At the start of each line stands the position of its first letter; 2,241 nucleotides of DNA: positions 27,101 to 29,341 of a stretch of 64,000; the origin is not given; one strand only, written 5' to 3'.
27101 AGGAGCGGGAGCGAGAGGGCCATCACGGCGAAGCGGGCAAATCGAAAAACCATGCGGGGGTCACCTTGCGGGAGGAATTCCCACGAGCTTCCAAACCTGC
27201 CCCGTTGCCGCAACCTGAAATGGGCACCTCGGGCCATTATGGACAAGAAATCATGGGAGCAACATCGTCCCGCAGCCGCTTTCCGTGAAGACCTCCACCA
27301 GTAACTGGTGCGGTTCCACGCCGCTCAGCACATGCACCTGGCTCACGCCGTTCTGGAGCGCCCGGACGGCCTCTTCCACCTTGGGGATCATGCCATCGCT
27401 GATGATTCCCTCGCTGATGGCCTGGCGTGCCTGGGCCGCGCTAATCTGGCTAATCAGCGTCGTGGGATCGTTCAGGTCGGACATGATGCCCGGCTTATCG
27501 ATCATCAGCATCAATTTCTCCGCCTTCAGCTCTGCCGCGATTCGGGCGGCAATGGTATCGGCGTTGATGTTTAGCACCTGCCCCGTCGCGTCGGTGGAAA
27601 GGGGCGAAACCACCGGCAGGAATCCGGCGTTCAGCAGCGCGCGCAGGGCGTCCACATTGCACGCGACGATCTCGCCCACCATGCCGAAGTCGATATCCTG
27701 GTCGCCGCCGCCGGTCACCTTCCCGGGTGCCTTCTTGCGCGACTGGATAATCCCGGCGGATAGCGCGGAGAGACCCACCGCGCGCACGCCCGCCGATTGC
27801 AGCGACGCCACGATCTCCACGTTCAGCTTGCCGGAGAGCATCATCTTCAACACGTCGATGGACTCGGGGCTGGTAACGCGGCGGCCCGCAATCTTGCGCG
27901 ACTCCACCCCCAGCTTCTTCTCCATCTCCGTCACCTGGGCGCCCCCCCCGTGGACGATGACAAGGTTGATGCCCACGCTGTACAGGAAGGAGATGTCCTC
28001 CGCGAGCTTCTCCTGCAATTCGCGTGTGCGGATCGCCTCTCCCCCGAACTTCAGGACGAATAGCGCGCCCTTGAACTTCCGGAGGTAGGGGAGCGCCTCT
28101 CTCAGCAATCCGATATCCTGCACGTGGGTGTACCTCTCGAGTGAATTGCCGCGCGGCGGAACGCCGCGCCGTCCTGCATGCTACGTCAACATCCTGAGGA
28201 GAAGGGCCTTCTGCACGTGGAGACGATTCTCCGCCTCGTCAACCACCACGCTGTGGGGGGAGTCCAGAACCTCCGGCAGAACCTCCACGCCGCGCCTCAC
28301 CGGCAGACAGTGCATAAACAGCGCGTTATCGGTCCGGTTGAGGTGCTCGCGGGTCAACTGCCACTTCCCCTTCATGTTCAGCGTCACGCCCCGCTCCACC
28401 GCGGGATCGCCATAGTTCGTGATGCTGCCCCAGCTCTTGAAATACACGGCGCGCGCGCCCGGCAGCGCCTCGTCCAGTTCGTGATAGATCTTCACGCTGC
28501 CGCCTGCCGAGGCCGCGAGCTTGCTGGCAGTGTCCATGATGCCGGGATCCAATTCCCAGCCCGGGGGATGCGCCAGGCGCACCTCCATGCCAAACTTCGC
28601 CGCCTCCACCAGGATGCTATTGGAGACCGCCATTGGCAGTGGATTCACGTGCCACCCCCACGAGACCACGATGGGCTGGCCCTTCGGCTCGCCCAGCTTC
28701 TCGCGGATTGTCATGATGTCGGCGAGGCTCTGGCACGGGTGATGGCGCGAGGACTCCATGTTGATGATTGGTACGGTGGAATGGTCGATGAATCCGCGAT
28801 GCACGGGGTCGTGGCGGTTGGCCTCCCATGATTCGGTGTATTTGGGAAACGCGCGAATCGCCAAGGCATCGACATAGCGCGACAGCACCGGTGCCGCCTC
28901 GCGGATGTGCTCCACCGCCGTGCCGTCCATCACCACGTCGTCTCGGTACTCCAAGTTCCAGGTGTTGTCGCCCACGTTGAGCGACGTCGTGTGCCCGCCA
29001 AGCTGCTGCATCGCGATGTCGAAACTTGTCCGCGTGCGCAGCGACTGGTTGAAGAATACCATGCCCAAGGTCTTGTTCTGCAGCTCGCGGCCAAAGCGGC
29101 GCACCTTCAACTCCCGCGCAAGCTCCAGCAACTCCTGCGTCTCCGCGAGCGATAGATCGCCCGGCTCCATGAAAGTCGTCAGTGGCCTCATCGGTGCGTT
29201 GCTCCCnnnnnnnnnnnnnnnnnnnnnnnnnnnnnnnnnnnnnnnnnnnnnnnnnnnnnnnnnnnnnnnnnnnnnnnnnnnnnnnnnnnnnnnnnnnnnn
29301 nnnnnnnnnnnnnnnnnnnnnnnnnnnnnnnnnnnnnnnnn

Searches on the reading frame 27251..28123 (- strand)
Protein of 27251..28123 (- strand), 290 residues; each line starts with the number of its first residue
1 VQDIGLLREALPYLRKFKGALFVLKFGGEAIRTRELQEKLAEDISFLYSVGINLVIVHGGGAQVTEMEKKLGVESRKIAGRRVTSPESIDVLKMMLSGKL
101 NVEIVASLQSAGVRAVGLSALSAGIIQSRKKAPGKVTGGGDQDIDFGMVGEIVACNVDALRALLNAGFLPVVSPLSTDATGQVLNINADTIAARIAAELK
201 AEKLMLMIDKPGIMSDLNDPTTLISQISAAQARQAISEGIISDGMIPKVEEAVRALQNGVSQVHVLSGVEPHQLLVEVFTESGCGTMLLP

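Call 7: search_protein_families(library=pfam, proteins=[window:27251-28123:-], max_evalue=0.001)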
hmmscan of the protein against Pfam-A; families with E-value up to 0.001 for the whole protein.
window:27251-28123:- (290 aa): 1 family
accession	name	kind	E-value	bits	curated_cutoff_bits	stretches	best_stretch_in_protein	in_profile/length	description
PF00696.33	AA_kinase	-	2.8e-49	168.4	24.9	1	21-267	2-234/234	Amino acid kinase family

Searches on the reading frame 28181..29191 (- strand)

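Call 7: search_protein_families(library=pfam, proteins=[window:28181-29191:-], max_evalue=0.001)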
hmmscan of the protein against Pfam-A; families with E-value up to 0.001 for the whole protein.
window:28181-29191:- (336 aa): 2 families
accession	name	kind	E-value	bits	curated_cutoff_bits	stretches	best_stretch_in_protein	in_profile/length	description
PF02729.26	OTCace_N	-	1e-34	120.2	29.9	1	7-164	3-148/148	Aspartate/ornithine carbamoyltransferase, carbamoyl-P binding domain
PF00185.30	OTCace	-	5.6e-34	117.9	29.4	1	189-332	15-155/157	Aspartate/ornithine carbamoyltransferase, Asp/Orn binding domain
